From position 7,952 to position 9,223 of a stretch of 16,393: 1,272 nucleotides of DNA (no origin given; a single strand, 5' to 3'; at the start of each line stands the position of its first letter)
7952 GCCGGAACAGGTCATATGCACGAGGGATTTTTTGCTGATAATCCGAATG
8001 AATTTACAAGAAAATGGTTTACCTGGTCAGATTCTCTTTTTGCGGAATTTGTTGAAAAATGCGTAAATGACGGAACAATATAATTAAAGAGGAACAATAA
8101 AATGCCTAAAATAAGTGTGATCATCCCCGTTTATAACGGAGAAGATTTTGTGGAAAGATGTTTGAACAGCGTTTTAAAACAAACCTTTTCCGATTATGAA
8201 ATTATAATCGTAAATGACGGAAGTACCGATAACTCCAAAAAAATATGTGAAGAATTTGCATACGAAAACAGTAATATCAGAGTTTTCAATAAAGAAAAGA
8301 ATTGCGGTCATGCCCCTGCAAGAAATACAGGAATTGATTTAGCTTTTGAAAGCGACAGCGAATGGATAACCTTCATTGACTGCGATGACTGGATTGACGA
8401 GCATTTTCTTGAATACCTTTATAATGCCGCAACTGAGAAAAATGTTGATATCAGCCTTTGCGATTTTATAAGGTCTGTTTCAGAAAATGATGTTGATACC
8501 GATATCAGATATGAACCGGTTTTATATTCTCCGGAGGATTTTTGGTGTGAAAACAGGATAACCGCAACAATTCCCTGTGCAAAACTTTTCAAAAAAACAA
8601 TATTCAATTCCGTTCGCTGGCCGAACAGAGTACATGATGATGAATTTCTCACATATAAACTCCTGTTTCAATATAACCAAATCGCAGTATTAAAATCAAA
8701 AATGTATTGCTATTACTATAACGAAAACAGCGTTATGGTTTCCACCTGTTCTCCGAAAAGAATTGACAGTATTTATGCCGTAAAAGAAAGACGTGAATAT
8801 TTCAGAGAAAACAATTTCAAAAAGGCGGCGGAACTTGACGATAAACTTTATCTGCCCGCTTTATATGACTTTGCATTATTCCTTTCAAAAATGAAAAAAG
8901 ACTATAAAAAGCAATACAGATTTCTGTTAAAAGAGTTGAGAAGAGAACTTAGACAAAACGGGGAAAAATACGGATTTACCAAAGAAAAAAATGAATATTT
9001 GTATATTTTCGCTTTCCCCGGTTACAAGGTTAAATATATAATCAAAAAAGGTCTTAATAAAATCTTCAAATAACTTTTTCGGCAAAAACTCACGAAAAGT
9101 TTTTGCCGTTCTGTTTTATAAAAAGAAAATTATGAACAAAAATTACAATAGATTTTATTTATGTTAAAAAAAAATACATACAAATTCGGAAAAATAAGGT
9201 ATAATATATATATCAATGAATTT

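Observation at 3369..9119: No terminator between the SPFH module and the GH125 and GT2 genes, giving a possible five-gene transcription unit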

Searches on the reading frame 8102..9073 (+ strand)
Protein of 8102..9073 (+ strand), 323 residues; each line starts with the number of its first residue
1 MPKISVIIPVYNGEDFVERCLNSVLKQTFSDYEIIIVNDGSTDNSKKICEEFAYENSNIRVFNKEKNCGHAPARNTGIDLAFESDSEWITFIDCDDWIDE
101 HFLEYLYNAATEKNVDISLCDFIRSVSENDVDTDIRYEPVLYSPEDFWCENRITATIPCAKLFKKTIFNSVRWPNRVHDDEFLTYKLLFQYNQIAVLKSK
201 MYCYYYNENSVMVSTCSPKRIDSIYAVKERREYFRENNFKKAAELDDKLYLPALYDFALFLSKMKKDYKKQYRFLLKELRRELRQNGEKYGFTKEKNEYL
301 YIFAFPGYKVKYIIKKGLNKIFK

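Call 4: search_protein_families(library=pfam, proteins=[window:8102-9073:+])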
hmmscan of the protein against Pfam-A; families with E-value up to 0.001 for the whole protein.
window:8102-9073:+ (323 aa): 4 families
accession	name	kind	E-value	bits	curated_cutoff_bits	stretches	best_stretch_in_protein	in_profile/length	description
PF00535.33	Glycos_transf_2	-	1.2e-38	133.1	23.3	1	5-169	1-165/168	Glycosyl transferase family 2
PF10111.15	Glyco_tranf_2_2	-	4.2e-11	43.3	27.3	1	5-115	1-111/276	Glycosyltransferase like family 2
PF13641.12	Glyco_tranf_2_3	-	1e-10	42.5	27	1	2-116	1-117/230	Glycosyltransferase like family 2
PF13704.12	Glyco_tranf_2_4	-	3e-05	24.9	27.5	1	12-100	2-86/98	Glycosyl transferase family 2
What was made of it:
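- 8102..9073 (+): GT2 family glycosyltransferase (323 aa), soluble, generic polysaccharide type, orphan. PF00535 at 1.2e-38 (call 4).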

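Call 39: search_protein_families(library=ncbifam, proteins=[window:8102-9073:+], max_evalue=0.001)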
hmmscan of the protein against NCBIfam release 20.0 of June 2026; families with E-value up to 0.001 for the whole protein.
window:8102-9073:+ (323 aa): 23 families
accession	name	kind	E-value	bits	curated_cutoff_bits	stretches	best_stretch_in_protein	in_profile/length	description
NF007482.0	PRK10073.1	equivalog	6.2e-32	110.9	423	1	2-128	6-128/334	glycosyltransferase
NF047683.1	TeichurnBiosyTuaG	equivalog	1.7e-22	80.2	400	1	2-113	6-114/252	teichuronic acid biosynthesis protein TuaG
NF050050.1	ProtGlycPglI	equivalog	8.6e-22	77.9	500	1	1-282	1-277/306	GalNAc(5)-diNAcBac-PP-undecaprenol beta-1,3-glucosyltransferase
TIGR03937.1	PgaC_IcaA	equivalog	2.2e-21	76.3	422.3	1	2-111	45-151/407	poly-beta-1,6-N-acetyl-D-glucosamine synthase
NF041875.1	EPS_EpsD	equivalog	1.4e-17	64.1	370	1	4-119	1-113/325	exopolysaccharide biosynthesis glycosyltransferase EpsD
NF053739.1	GlytfEpsEBac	equivalog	5e-15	55.2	450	1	2-96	1-93/265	glycosyltransferase EpsE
TIGR03965.1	mycofact_glyco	equivalog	1.9e-13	50.1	280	1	2-114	74-183/467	mycofactocin biosynthesis glycosyltransferase MftF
TIGR03111.1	glyc2_xrt_Gpos1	hypoth_equivalog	2.1e-13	49.9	363.95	1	1-106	48-152/439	TIGR03111 family XrtG-associated glycosyltransferase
NF041394.1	GtaseAglG_Halo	equivalog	3e-13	49.7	440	1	3-112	2-109/304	glucosyl-dolichyl phosphate glucuronosyltransferase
NF038302.1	EPS_HpsE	equivalog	1.2e-12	47.4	300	1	4-110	3-111/307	hormogonium polysaccharide biosynthesis glycosyltransferase HpsE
TIGR04283.1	glyco_like_mftF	equivalog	9.7e-12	44.9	182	1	4-114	1-101/221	TIGR04283 family arsenosugar biosynthesis glycosyltransferase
NF038299.1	EPS_HpsN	equivalog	1.4e-10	40.6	425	1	2-110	1-106/317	hormogonium polysaccharide biosynthesis glycosyltransferase HpsN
NF007453.0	PRK10018.1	equivalog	1.6e-10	41.1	382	1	2-224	6-225/280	colanic acid biosynthesis glycosyltransferase WcaA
TIGR04017.1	WcaA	equivalog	2.7e-10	40.3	495.75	1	2-106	5-107/279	colanic acid biosynthesis glycosyltransferase WcaA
NF045692.1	OglycostaseCruG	equivalog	9.3e-10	38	600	1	3-119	42-162/386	2'-O-glycosyltransferase CruG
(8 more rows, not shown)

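Call 40: find_homologous_proteins(query=window:8102-9070:+, max_evalue=1e-20)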
Query window:8102-9070:+ (323 aa): 1084 proteins with E <= 1e-20 among 4132 candidates; the best 120 are listed.
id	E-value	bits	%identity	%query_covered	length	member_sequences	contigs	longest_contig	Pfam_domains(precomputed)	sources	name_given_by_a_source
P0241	3.9e-217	738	100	100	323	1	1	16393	PF10111.15,PF13506.14,PF13641.13,PF00535.33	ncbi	-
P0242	1.2e-82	296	51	79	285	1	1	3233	PF10111.15,PF13641.13,PF00535.33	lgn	-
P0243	6.3e-69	251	41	99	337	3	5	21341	PF10111.15,PF13641.13,PF00535.33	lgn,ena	-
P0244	7.6e-66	241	39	100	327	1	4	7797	PF10111.15,PF13641.13,PF00535.33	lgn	-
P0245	1.0e-65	240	39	94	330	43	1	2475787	PF10111.15,PF13641.13,PF00535.33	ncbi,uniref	ncbi:glycosyltransferase family 2 protein [Ruminococcus sp. JL13D9]|uniref:glycosyltransferase famil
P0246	3.7e-64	235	40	97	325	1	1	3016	PF10111.15,PF13506.14,PF13641.13,PF00535.33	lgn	-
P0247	1.5e-62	230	46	70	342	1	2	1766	PF10111.15,PF13641.13,PF00535.33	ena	-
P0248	1.6e-61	226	39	100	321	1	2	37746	PF10111.15,PF13641.13,PF00535.33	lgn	-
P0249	3.5e-60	222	39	89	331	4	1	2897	PF10111.15,PF13641.13,PF00535.33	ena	-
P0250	1.0e-57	214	38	95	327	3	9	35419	PF10111.15,PF13641.13,PF00535.33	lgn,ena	-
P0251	3.9e-55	205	37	91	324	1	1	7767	PF10111.15,PF13641.13,PF00535.33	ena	-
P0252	4.1e-55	205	38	87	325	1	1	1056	PF10111.15,PF13641.13,PF00535.33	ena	-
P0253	7.0e-55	205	40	91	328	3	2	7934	PF10111.15,PF13641.13,PF00535.33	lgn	-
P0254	1.6e-54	203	44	73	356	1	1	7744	PF10111.15,PF13641.13,PF00535.33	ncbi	-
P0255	9.4e-53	198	37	88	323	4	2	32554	PF10111.15,PF13641.13,PF00535.33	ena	-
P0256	1.8e-51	193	36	95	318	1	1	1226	PF10111.15,PF13641.13,PF00535.33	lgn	-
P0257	2.4e-50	190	35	95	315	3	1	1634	PF10111.15,PF13641.13,PF00535.33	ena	-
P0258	2.9e-47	180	37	87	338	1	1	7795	PF10111.15,PF13641.13,PF00535.33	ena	-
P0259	1.5e-46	177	41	74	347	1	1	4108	PF10111.15,PF13641.13,PF00535.33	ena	-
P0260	8.2e-46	175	40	75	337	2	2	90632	PF10111.15,PF13641.13,PF00535.33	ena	-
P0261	1.6e-45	174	40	74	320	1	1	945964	PF10111.15,PF13641.13,PF00535.33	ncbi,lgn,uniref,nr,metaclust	ncbi:glycosyltransferase family 2 protein [Alkalicoccus daliensis]|uniref:Glycosyltransferase involv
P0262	4.0e-45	172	39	73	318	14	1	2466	PF10111.15,PF13641.13,PF00535.33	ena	-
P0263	3.2e-43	166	40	76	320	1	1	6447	PF10111.15,PF13506.14,PF13641.13,PF00535.33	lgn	-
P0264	2.3e-42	163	39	82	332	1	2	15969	PF10111.15,PF13641.13,PF00535.33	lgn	-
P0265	3.8e-42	163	36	95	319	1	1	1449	PF10111.15,PF13641.13,PF00535.33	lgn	-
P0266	5.6e-42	162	40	75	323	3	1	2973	PF10111.15,PF13641.13,PF00535.33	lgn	-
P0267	8.4e-42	162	38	73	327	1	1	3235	PF10111.15,PF13641.13,PF00535.33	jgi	jgi:glycosyltransferase involved in cell wall biosynthesis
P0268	1.5e-41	161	37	77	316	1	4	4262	PF10111.15,PF13641.13,PF00535.33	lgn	-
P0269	2.5e-41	160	41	66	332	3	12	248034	PF10111.15,PF13641.13,PF00535.33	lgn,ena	-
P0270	5.3e-41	159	40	69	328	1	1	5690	PF10111.15,PF13641.13,PF00535.33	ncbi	ncbi:MAG: glycosyltransferase family 2 protein [Paraclostridium sp.]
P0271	9.4e-41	158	36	80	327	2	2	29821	PF10111.15,PF13641.13,PF00535.33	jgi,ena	-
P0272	1.3e-40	158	35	79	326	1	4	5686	PF10111.15,PF13641.13,PF00535.33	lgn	-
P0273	7.2e-40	155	41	71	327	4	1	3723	PF10111.15,PF13641.13,PF00535.33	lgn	-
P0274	7.6e-40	155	36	74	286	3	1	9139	PF10111.15,PF13641.13,PF00535.33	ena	-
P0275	1.0e-39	155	40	70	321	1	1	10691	PF10111.15,PF13506.14,PF13641.13,PF00535.33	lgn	-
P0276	1.2e-39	155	37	73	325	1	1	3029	PF10111.15,PF13641.13,PF00535.33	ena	-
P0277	1.3e-39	154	41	72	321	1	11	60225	PF10111.15,PF13641.13,PF00535.33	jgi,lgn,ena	-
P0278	1.7e-39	154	37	74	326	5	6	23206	PF10111.15,PF13641.13,PF00535.33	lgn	-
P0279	2.3e-39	154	41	69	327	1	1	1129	PF10111.15,PF13641.13,PF00535.33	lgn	-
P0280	2.8e-39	153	33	66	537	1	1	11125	PF10111.15,PF13506.14,PF13641.13,PF03142.22,PF00535.33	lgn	-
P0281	2.9e-39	153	38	73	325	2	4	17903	PF10111.15,PF13641.13,PF00535.33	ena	-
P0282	6.0e-39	152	38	74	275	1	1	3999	PF10111.15,PF13641.13,PF00535.33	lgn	-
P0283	6.2e-39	152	38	71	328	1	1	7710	PF10111.15,PF13641.13,PF00535.33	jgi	jgi:glycosyltransferase involved in cell wall biosynthesis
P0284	1.6e-38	151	40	70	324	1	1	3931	PF10111.15,PF13506.14,PF13641.13,PF00535.33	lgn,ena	-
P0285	2.7e-38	150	37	73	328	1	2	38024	PF10111.15,PF13641.13,PF00535.33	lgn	-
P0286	6.7e-38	149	35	81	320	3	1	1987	PF10111.15,PF13641.13,PF00535.33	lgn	-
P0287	8.0e-38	148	44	41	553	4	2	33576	PF10111.15,PF13641.13,PF00535.33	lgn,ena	-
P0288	9.1e-38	148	34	74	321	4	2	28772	PF10111.15,PF13506.14,PF13641.13,PF00535.33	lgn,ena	-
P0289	1.2e-37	148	39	69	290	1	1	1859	PF10111.15,PF13641.13,PF00535.33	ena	-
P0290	1.3e-37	148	40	66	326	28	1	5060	PF10111.15,PF13641.13,PF00535.33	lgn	-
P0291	1.4e-37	148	36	79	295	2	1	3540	PF10111.15,PF13641.13,PF00535.33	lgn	-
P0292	2.0e-37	147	36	73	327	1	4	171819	PF10111.15,PF13641.13,PF00535.33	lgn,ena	-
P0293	2.0e-37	147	38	75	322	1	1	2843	PF10111.15,PF13641.13,PF00535.33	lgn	-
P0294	2.0e-37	147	29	68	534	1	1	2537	PF10111.15,PF13506.14,PF13641.13,PF00535.33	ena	-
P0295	2.2e-37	147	38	75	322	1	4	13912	PF10111.15,PF13641.13,PF00535.33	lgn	-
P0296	2.4e-37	147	39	69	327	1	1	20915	PF10111.15,PF13641.13,PF00535.33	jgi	jgi:glycosyltransferase involved in cell wall biosynthesis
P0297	2.5e-37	147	40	79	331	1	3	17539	PF10111.15,PF13641.13,PF00535.33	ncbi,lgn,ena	-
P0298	2.7e-37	147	33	79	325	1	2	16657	PF10111.15,PF13641.13,PF00535.33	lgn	-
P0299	3.6e-37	146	32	99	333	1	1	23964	PF10111.15,PF13641.13,PF00535.33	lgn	-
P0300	4.7e-37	146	37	74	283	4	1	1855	PF10111.15,PF13641.13,PF00535.33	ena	-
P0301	1.5e-36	144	40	66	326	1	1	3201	PF10111.15,PF13641.13,PF00535.33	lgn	-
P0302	3.2e-36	143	35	80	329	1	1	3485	PF10111.15,PF13641.13,PF00535.33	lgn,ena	-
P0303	7.0e-36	142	33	87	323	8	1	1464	PF10111.15,PF13641.13,PF00535.33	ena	-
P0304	7.1e-36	142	33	99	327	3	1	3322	PF10111.15,PF13641.13,PF00535.33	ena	-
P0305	1.1e-35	142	38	75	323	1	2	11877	PF10111.15,PF13641.13,PF00535.33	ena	-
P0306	1.2e-35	141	36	74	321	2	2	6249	PF10111.15,PF13641.13,PF00535.33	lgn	-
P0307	1.2e-35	141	33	89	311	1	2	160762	PF10111.15,PF13506.14,PF13641.13,PF00535.33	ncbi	-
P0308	1.3e-35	141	38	74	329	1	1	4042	PF10111.15,PF13641.13,PF00535.33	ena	-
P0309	1.7e-35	141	35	87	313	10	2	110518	PF10111.15,PF13641.13,PF00535.33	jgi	-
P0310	1.9e-35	141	38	73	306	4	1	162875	PF10111.15,PF13641.13,PF00535.33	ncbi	-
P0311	2.0e-35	141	34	73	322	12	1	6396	PF10111.15,PF13641.13,PF00535.33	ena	-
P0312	2.2e-35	140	36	82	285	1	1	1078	PF10111.15,PF13641.13,PF00535.33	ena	-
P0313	2.6e-35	140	36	89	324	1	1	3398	PF10111.15,PF13641.13,PF00535.33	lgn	-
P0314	2.7e-35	140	37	75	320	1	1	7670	PF10111.15,PF13641.13,PF00535.33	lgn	-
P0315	3.1e-35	140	33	79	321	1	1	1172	PF10111.15,PF13641.13,PF00535.33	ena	-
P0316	3.2e-35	140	35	72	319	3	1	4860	PF10111.15,PF13641.13,PF00535.33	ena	-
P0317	3.5e-35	140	37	74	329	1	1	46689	PF10111.15,PF13641.13,PF00535.33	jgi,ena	-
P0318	3.6e-35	140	38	80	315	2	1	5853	PF10111.15,PF13641.13,PF00535.33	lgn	-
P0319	5.0e-35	139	38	75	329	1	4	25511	PF10111.15,PF13641.13,PF00535.33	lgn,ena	-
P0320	8.9e-35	138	39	74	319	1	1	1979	PF10111.15,PF13641.13,PF00535.33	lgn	-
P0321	9.2e-35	138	34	82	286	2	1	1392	PF10111.15,PF13641.13,PF00535.33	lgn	-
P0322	1.1e-34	138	37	74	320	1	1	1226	PF10111.15,PF13641.13,PF00535.33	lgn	-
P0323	1.2e-34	138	34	93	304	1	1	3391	PF10111.15,PF13641.13,PF00535.33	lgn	-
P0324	1.3e-34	138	40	64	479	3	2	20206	PF10111.15,PF13641.13,PF14602.13,PF00132.31,PF25087.2,PF25084.2,PF00535.33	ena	-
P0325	1.3e-34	138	38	75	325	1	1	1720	PF10111.15,PF13641.13,PF00535.33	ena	-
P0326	1.3e-34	138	39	64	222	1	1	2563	PF10111.15,PF13641.13,PF00535.33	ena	-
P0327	2.1e-34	137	37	74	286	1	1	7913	PF10111.15,PF13641.13,PF00535.33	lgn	-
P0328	2.3e-34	137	37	72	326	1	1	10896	PF10111.15,PF13641.13,PF00535.33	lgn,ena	-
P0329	2.5e-34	137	36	70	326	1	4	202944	PF10111.15,PF13641.13,PF00535.33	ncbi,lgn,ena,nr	ncbi:MAG: glycosyltransferase family 2 protein [Clostridiales bacterium]|nr:glycosyltransferase fami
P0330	2.6e-34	137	39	74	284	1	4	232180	PF10111.15,PF13641.13,PF00535.33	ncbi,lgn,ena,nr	ncbi:glycosyltransferase [bacterium]|nr:glycosyltransferase [bacterium]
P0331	2.6e-34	137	38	71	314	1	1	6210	PF10111.15,PF13506.14,PF13641.13,PF00535.33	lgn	-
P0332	3.6e-34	137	34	86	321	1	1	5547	PF10111.15,PF13641.13,PF00535.33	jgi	jgi:glycosyltransferase involved in cell wall biosynthesis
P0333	5.2e-34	136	33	79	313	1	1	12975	PF10111.15,PF13641.13,PF00535.33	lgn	-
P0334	5.6e-34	136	34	84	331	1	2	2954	PF10111.15,PF13641.13,PF00535.33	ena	-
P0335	5.7e-34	136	38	73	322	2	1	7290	PF10111.15,PF13641.13,PF00535.33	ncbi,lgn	-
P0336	6.3e-34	136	37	74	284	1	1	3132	PF10111.15,PF13641.13,PF00535.33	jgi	jgi:glycosyltransferase involved in cell wall biosynthesis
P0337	6.6e-34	136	37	73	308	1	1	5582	PF10111.15,PF13641.13,PF00535.33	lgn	-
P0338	7.1e-34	136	33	84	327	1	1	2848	PF10111.15,PF13641.13,PF00535.33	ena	-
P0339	7.8e-34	135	37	68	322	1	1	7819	PF10111.15,PF13641.13,PF00535.33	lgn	-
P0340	8.1e-34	135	32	93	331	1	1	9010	PF10111.15,PF13641.13,PF00535.33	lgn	-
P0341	9.0e-34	135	38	68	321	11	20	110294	PF10111.15,PF13641.13,PF00535.33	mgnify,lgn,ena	mgnify:FL=1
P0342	9.1e-34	135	33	87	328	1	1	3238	PF10111.15,PF13641.13,PF00535.33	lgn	-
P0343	1.0e-33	135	35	74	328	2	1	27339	PF10111.15,PF13641.13,PF00535.33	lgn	-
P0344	1.1e-33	135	34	80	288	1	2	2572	PF10111.15,PF13641.13,PF00535.33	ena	-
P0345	1.1e-33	135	41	65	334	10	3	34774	PF10111.15,PF13506.14,PF13641.13,PF00535.33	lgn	-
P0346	1.3e-33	135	38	74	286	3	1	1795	PF10111.15,PF13641.13,PF00535.33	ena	-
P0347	1.5e-33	135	37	70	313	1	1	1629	PF10111.15,PF13506.14,PF13641.13,PF00535.33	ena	-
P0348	1.7e-33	134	35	70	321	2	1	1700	PF10111.15,PF13641.13,PF00535.33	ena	-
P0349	1.8e-33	134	32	85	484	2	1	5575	PF10111.15,PF13641.13,PF14602.13,PF00132.31,PF25087.2,PF25084.2,PF00535.33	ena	-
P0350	2.0e-33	134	30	80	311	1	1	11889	PF10111.15,PF13641.13,PF00535.33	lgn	-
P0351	2.1e-33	134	34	73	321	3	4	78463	PF10111.15,PF13641.13,PF00535.33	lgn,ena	-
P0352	2.1e-33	134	37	67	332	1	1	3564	PF10111.15,PF13641.13,PF00535.33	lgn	-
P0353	2.2e-33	134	40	70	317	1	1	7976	PF10111.15,PF13506.14,PF13641.13,PF00535.33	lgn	-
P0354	2.8e-33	134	32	88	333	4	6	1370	PF10111.15,PF13641.13,PF00535.33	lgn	-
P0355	3.2e-33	133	35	72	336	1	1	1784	PF10111.15,PF13641.13,PF00535.33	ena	-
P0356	4.1e-33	133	29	96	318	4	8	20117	PF10111.15,PF13641.13,PF00535.33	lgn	-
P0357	4.4e-33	133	33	84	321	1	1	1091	PF10111.15,PF13506.14,PF13641.13,PF00535.33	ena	-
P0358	4.6e-33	133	38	74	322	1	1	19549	PF10111.15,PF13641.13,PF00535.33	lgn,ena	-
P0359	5.3e-33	133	37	70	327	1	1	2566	PF10111.15,PF13641.13,PF00535.33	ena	-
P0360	5.6e-33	133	38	70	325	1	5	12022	PF10111.15,PF13641.13,PF00535.33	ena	-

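Call 41: find_encoding_contigs(protein=P0242, flank=6000, max_places=2)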
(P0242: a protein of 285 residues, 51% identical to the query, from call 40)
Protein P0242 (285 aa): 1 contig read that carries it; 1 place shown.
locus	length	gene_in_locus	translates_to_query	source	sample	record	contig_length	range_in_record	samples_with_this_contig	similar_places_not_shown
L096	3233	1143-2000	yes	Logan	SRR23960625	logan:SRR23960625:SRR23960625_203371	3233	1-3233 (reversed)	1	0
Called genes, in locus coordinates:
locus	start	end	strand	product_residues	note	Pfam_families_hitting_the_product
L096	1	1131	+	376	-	?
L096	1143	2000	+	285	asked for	PF13641:Glyco_tranf_2_3, PF00535:Glycos_transf_2, PF10111:Glyco_tranf_2_2 (weak)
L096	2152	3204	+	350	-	PF00535:Glycos_transf_2, PF10111:Glyco_tranf_2_2, PF13641:Glyco_tranf_2_3 (weak)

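Call 42: find_encoding_contigs(protein=P0243, flank=6000, max_places=2)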
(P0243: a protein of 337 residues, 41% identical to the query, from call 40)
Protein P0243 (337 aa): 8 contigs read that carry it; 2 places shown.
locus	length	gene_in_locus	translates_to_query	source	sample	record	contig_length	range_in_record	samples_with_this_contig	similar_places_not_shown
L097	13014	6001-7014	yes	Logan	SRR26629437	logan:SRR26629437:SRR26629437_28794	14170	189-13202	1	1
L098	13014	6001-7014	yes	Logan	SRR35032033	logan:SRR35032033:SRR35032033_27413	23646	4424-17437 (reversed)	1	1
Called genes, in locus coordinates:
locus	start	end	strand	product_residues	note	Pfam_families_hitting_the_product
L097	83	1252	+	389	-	PF13439:Glyco_transf_4 (faint), PF00534:Glycos_transf_1, PF13692:Glyco_trans_1_4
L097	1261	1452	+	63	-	PF13641:Glyco_tranf_2_3, PF00535:Glycos_transf_2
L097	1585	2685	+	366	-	PF02350:Epimerase_2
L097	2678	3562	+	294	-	PF13641:Glyco_tranf_2_3, PF00535:Glycos_transf_2, PF10111:Glyco_tranf_2_2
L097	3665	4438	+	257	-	PF01973:MptE-like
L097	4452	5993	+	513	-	PF01943:Polysacc_synt, PF13440:Polysacc_synt_3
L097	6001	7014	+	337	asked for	PF00535:Glycos_transf_2, PF10111:Glyco_tranf_2_2, PF13641:Glyco_tranf_2_3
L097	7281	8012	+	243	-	-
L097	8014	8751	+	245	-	PF02348:CTP_transf_3, PF12804:NTP_transf_3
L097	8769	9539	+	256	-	PF00793:DAHP_synth_1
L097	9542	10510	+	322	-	PF01380:SIS, PF00571:CBS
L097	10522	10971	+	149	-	PF00702:Hydrolase (faint), PF12710:HAD (faint), PF08282:Hydrolase_3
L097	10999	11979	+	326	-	PF00535:Glycos_transf_2, PF10111:Glyco_tranf_2_2, PF13641:Glyco_tranf_2_3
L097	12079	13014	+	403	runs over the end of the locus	PF18130:ATPgrasp_N (weak), PF02655:ATP-grasp_3, PF02222:ATP-grasp, PF02786:CPSase_L_D2 (faint), PF07478:Dala_Dala_lig_C, PF13535:ATP-grasp_4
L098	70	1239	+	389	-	PF13439:Glyco_transf_4 (weak), PF00534:Glycos_transf_1, PF13692:Glyco_trans_1_4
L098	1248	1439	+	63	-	PF13641:Glyco_tranf_2_3, PF00535:Glycos_transf_2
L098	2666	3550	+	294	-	PF13641:Glyco_tranf_2_3, PF00535:Glycos_transf_2, PF10111:Glyco_tranf_2_2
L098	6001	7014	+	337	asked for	PF00535:Glycos_transf_2, PF10111:Glyco_tranf_2_2, PF13641:Glyco_tranf_2_3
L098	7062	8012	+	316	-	PF00535:Glycos_transf_2, PF10111:Glyco_tranf_2_2, PF13641:Glyco_tranf_2_3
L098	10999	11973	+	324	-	PF00535:Glycos_transf_2, PF10111:Glyco_tranf_2_2 (weak), PF13641:Glyco_tranf_2_3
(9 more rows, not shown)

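Call 43: find_encoding_contigs(protein=P0245, flank=6000, max_places=2)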
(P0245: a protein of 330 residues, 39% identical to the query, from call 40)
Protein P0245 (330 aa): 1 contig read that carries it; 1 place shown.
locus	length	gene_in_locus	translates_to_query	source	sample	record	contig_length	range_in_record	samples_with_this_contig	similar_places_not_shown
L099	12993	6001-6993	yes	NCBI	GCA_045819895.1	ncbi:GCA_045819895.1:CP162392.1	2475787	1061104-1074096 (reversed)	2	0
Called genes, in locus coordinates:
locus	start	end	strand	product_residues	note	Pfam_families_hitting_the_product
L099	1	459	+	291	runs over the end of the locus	PF01061:ABC2_membrane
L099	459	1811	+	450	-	PF00005:ABC_tran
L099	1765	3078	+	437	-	PF04230:PS_pyruv_trans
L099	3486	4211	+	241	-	PF01757:Acyl_transf_3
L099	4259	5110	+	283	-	PF00535:Glycos_transf_2, PF10111:Glyco_tranf_2_2, PF13506:Glyco_transf_21 (weak), PF13641:Glyco_tranf_2_3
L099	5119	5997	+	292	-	PF01501:Glyco_transf_8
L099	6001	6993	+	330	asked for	PF00535:Glycos_transf_2, PF10111:Glyco_tranf_2_2, PF13641:Glyco_tranf_2_3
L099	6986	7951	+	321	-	PF00535:Glycos_transf_2, PF10111:Glyco_tranf_2_2, PF13641:Glyco_tranf_2_3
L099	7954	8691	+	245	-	PF02348:CTP_transf_3, PF12804:NTP_transf_3 (weak)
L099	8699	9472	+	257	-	PF00793:DAHP_synth_1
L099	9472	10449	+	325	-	PF01380:SIS, PF00571:CBS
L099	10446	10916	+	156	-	PF00702:Hydrolase (weak), PF08282:Hydrolase_3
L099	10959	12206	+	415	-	PF04577:Glyco_transf_61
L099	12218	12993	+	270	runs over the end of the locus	-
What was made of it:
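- The GT2's nearest homologs are embedded in clusters with flippase, other GTs and Kdo-synthesis genes (calls 41-43).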
